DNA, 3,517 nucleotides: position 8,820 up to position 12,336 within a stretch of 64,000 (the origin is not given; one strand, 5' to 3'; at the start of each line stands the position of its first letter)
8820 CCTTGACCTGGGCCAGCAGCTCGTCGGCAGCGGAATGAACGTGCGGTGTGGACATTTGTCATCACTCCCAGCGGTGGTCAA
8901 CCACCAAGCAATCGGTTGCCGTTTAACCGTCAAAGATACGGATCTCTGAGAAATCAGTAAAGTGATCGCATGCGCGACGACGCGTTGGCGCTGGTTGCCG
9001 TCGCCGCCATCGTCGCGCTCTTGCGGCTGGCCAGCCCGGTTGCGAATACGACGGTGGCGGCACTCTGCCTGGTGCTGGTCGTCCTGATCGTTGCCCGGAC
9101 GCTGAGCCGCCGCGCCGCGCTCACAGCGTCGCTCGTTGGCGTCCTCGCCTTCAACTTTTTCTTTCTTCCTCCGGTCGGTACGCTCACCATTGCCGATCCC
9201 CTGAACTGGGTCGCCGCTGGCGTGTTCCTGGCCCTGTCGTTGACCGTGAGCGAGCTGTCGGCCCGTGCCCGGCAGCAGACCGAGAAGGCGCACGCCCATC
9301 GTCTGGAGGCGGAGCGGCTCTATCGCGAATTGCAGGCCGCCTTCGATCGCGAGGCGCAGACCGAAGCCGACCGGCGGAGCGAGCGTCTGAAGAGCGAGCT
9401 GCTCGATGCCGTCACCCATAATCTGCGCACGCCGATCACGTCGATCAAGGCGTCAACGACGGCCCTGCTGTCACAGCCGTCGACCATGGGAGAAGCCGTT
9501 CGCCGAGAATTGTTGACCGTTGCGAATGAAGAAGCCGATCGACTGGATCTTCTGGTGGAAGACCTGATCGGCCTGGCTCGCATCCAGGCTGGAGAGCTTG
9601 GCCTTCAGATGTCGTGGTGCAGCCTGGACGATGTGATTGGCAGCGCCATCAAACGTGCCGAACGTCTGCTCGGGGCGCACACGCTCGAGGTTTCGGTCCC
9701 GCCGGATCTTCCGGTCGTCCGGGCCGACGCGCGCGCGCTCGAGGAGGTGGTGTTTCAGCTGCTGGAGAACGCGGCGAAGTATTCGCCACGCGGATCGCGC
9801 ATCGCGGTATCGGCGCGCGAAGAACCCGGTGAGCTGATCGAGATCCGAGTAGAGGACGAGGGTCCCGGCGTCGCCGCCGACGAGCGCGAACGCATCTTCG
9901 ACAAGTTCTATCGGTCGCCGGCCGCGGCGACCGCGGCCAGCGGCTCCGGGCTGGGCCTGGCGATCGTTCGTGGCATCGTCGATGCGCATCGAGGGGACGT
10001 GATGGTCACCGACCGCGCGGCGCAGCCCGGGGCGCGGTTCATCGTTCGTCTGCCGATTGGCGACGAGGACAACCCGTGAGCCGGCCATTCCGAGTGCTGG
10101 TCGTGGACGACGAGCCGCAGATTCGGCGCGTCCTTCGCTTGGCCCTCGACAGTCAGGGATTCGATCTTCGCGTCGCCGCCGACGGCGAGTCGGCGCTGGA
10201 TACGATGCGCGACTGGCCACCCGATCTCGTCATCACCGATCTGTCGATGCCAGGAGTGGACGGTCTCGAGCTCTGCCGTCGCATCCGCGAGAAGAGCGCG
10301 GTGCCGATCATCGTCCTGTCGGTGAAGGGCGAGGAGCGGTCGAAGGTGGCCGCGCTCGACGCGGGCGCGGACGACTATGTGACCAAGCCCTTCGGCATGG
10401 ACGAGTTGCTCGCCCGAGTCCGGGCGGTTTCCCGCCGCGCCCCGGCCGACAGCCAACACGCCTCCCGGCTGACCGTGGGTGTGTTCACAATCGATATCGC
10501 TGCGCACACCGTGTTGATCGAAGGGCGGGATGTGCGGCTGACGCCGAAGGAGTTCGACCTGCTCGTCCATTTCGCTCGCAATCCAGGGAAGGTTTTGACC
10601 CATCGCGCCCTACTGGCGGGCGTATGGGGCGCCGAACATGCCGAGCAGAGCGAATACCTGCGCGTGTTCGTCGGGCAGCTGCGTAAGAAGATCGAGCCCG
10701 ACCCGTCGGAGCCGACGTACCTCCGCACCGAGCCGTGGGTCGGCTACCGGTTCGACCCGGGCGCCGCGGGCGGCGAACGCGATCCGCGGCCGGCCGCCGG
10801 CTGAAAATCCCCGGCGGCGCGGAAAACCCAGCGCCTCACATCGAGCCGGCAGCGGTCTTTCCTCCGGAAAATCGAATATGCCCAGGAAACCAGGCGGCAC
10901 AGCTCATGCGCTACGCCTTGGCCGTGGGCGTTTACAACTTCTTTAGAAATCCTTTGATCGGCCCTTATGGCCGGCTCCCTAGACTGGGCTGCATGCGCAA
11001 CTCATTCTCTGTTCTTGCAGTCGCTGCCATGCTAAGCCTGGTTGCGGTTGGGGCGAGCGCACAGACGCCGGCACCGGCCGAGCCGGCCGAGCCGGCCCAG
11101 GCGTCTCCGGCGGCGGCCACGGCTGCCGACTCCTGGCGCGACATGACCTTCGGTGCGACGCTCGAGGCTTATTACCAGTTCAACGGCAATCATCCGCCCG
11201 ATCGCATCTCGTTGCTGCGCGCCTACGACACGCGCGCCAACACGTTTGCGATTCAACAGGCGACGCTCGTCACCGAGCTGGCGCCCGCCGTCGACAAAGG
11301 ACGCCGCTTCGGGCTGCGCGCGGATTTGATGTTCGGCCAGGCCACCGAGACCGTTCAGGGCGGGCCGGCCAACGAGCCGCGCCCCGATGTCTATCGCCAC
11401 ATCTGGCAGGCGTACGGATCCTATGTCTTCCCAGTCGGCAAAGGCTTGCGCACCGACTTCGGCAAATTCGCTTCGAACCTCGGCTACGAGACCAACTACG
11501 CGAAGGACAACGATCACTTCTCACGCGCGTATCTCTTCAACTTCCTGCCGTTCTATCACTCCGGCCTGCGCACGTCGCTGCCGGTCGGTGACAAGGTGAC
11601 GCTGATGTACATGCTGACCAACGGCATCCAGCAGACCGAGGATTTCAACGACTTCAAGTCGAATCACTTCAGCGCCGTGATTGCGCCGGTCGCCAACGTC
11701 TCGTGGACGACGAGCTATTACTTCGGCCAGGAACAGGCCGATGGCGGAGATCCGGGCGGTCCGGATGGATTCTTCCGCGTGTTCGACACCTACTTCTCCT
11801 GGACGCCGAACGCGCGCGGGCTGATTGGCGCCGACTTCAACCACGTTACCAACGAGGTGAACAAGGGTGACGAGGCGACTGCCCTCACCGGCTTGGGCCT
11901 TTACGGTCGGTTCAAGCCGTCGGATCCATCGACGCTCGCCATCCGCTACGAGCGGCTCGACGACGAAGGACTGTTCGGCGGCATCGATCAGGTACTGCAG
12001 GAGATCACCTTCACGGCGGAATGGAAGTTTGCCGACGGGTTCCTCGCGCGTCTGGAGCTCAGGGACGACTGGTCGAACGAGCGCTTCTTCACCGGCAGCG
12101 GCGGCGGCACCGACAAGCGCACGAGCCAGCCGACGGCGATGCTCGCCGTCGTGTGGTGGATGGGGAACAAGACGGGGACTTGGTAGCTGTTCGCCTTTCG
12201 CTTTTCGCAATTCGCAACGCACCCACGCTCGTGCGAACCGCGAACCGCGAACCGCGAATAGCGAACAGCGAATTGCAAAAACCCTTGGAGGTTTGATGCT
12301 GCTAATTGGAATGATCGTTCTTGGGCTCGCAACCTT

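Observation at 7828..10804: KdpD split into two divergently transcribed genes; the N-terminal half has a Walker-A Lys-to-Arg change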

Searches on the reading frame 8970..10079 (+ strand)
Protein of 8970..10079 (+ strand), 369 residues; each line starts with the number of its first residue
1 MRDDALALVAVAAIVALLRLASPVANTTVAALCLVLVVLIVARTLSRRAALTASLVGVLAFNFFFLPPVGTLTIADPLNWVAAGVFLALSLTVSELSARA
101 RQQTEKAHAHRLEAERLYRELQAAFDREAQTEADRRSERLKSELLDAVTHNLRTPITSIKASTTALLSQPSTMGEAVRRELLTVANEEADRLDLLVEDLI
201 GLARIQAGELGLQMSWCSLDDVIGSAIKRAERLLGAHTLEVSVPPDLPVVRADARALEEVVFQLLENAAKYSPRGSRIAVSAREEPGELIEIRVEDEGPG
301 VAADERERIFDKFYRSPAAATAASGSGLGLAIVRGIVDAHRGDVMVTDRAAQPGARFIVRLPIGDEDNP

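Call 8: search_protein_families(library=pfam, proteins=[window:8970-10079:+], max_evalue=0.01)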
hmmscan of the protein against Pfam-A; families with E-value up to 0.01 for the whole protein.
window:8970-10079:+ (369 aa): 5 families
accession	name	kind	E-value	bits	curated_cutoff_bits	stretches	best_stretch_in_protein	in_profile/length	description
PF02518.31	HATPase_c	-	1e-24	87.5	26.4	1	253-363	2-109/111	Histidine kinase-, DNA gyrase B-, and HSP90-like ATPase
PF13493.11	DUF4118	-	4.4e-23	81.5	28.4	1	6-108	3-105/107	Domain of unknown function (DUF4118)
PF00512.31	HisKA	-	5.2e-12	46.1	26.9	1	141-208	2-66/66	His Kinase A (phospho-acceptor) domain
PF13581.12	HATPase_c_2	-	7.3e-05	23.2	27.4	1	256-340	35-112/127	Histidine kinase-like ATPase domain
PF04632.18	FUSC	-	0.00015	21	30.9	1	8-150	406-547/660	Fusaric acid resistance protein family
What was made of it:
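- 8970..10079 (+): HKc: membrane histidine kinase (DUF4118, HisKA, HATPase_c) that lacks the GAF domain of E. coli-type KdpD. This is the kinase chain of the split KdpD. Call 8.
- Checked: ORF 8970-10079 (+) is 369 aa with DUF4118, HisKA and HATPase_c (call 8).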

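Call 19: list_cluster_members(proteins=[P0001, window:8970-10079:+, window:17322-18509:+])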
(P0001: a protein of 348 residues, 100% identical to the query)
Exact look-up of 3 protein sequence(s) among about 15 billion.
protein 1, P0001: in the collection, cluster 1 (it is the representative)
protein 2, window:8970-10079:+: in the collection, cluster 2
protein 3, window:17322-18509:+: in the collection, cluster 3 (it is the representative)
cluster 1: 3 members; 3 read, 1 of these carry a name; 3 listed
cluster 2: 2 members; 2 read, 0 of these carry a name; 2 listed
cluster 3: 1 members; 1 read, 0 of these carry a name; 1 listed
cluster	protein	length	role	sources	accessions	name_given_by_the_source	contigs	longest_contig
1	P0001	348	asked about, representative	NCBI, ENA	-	-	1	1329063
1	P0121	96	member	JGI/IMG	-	two-component system sensor histidine kinase KdpD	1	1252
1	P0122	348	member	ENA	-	-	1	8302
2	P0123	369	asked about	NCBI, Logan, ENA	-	-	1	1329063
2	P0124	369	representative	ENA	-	-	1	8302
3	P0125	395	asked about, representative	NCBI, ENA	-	-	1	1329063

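Call 70: find_homologous_proteins(query=window:8970-10079:+, max_evalue=1e-30)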
Query window:8970-10079:+ (369 aa): 4436 proteins with E <= 1e-30 among 8000 candidates; the best 120 are listed.
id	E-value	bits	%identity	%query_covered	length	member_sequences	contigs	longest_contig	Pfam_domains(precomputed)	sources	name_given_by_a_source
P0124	2.4e-219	745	97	100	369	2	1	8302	PF02518.32,PF00512.32,PF13493.12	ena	-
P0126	1.6e-179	614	81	94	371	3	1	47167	PF02518.32,PF00512.32,PF13493.12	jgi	jgi:two-component system sensor histidine kinase KdpD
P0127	1.0e-176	605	79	99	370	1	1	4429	PF02518.32,PF00512.32,PF13493.12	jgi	jgi:two-component system sensor histidine kinase KdpD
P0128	2.7e-173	594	78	95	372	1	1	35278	PF02518.32,PF00512.32,PF13493.12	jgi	jgi:K+-sensing histidine kinase KdpD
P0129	2.8e-166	571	74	99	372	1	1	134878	PF02518.32,PF00512.32,PF13493.12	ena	-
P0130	8.7e-166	569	74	99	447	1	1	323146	PF02518.32,PF00512.32,PF13493.12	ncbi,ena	-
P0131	2.8e-165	568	76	94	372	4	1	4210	PF02518.32,PF00512.32,PF13493.12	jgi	jgi:K+-sensing histidine kinase KdpD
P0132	4.9e-159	547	72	99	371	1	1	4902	PF02518.32,PF00512.32,PF13493.12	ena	-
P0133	4.6e-155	534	70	99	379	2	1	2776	PF02518.32,PF00512.32,PF13493.12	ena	-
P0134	4.8e-153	527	71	100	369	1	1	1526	PF02518.32,PF00512.32,PF13493.12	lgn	-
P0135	1.4e-152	526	70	99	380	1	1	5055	PF02518.32,PF00512.32,PF13493.12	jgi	jgi:two-component system sensor histidine kinase KdpD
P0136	2.0e-152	525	70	94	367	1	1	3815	PF02518.32,PF00512.32,PF13493.12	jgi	jgi:K+-sensing histidine kinase KdpD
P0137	2.7e-152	525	70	99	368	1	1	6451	PF02518.32,PF00512.32,PF13493.12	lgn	-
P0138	1.1e-150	520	68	100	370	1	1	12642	PF02518.32,PF00512.32,PF13493.12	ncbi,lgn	-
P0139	1.2e-150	519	69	100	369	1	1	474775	PF02518.32,PF00512.32,PF13493.12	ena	-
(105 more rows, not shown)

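Call 71: find_encoding_contigs(protein=P0126, flank=10000, max_places=2)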
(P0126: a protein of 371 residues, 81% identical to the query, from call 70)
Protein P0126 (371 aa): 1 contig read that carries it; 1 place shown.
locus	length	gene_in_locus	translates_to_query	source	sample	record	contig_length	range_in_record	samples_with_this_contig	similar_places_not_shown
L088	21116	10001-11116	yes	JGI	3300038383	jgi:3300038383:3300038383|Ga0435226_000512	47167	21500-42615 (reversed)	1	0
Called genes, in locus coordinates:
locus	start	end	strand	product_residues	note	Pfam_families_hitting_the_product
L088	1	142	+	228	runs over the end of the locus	PF21948:LplA-B_cat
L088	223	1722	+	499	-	PF13620:CarboxypepD_reg (faint)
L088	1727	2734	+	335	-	-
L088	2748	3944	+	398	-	-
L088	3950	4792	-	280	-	PF00056:Ldh_1_N, PF03807:F420_oxidored (weak)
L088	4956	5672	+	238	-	PF00106:adh_short, PF08659:KR, PF23441:SDR, PF13460:NAD_binding_10 (weak), PF13561:adh_short_C2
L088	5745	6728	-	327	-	PF00291:PALP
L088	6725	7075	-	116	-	PF00072:Response_reg (weak)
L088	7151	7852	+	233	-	PF00753:Lactamase_B, PF23023:Anti-Pycsar_Apyc1 (weak)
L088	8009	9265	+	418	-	PF00872:Transposase_mut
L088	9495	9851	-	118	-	-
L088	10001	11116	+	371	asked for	PF13493:DUF4118, PF00512:HisKA, PF02518:HATPase_c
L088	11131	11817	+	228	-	PF00072:Response_reg, PF00486:Trans_reg_C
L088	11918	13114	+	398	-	PF07642:BBP2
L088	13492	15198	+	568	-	PF03814:KdpA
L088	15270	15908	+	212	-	PF02669:KdpC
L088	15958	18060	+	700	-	PF00122:E1-E2_ATPase, PF00702:Hydrolase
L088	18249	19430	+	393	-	PF02702:KdpD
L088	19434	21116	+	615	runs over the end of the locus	PF00672:HAMP, PF00989:PAS, PF13188:PAS_8 (weak), PF08448:PAS_4, PF13426:PAS_9 (weak), PF13596:PAS_10, PF00512:HisKA, PF02518:HATPase_c, +1 more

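Call 72: find_encoding_contigs(protein=P0128, flank=10000, max_places=2)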
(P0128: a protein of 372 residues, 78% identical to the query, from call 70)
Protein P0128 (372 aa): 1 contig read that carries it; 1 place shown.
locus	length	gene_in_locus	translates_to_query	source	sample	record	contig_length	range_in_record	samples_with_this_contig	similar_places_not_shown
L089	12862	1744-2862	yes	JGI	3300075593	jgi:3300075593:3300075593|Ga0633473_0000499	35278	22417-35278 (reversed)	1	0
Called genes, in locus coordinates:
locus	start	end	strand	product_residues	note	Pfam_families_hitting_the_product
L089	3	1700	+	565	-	?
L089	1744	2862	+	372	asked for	PF13493:DUF4118, PF00512:HisKA, PF02518:HATPase_c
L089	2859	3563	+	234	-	PF00072:Response_reg, PF00486:Trans_reg_C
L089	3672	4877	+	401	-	PF07642:BBP2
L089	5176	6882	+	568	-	PF03814:KdpA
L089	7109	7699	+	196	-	PF02669:KdpC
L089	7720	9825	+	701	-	PF00122:E1-E2_ATPase, PF00702:Hydrolase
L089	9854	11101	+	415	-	PF02702:KdpD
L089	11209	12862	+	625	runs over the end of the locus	PF12729:4HB_MCP_1, PF00672:HAMP, PF00989:PAS, PF08448:PAS_4, PF13188:PAS_8 (weak), PF13426:PAS_9 (weak), PF00512:HisKA, PF02518:HATPase_c, +1 more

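Call 73: find_encoding_contigs(protein=P0129, flank=10000, max_places=2)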
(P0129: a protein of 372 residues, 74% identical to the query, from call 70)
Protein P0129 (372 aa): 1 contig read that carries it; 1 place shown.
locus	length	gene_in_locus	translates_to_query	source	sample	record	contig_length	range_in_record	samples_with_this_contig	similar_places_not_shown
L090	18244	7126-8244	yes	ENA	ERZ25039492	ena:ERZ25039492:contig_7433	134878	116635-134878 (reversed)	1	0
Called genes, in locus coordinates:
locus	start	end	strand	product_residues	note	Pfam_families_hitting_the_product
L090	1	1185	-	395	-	?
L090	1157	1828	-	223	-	PF13493:DUF4118, PF00989:PAS (weak), PF08448:PAS_4 (weak)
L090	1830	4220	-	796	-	PF00343:Phosphorylase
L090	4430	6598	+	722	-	PF02922:CBM_48, PF00128:Alpha-amylase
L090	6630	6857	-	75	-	PF02325:CCB3_YggT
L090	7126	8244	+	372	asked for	PF13493:DUF4118, PF00512:HisKA, PF02518:HATPase_c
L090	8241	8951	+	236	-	PF00072:Response_reg, PF00486:Trans_reg_C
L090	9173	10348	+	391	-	PF07642:BBP2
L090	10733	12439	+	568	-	PF03814:KdpA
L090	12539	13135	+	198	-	PF02669:KdpC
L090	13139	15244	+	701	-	PF00122:E1-E2_ATPase, PF00702:Hydrolase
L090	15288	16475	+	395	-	PF02702:KdpD, PF00582:Usp (faint)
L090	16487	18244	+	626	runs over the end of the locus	PF00672:HAMP, PF00989:PAS, PF08448:PAS_4, PF13188:PAS_8 (weak), PF13426:PAS_9, PF00512:HisKA, PF02518:HATPase_c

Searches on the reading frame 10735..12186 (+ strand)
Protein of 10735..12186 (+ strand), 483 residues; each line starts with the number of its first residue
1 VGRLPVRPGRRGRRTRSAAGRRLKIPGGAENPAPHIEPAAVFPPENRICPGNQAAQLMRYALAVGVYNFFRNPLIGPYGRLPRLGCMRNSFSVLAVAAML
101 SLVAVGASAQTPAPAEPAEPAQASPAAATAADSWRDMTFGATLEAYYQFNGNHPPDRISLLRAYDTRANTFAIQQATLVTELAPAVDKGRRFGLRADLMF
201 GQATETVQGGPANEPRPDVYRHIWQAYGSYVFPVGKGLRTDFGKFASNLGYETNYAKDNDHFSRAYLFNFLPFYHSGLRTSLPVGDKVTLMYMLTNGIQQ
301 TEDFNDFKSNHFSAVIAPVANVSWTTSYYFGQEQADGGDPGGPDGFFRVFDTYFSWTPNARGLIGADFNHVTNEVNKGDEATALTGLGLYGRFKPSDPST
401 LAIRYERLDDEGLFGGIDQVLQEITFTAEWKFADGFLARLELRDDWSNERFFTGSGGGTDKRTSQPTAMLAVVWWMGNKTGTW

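Call 8: search_protein_families(library=pfam, proteins=[window:10735-12186:+], max_evalue=0.01)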
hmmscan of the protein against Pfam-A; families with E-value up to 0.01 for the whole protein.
window:10735-12186:+ (483 aa): 1 family
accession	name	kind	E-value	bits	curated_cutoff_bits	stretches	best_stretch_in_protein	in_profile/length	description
PF07642.17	BBP2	-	5.3e-59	200.6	26.2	1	137-473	2-336/339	Putative beta-barrel porin-2, OmpL-like. bbp2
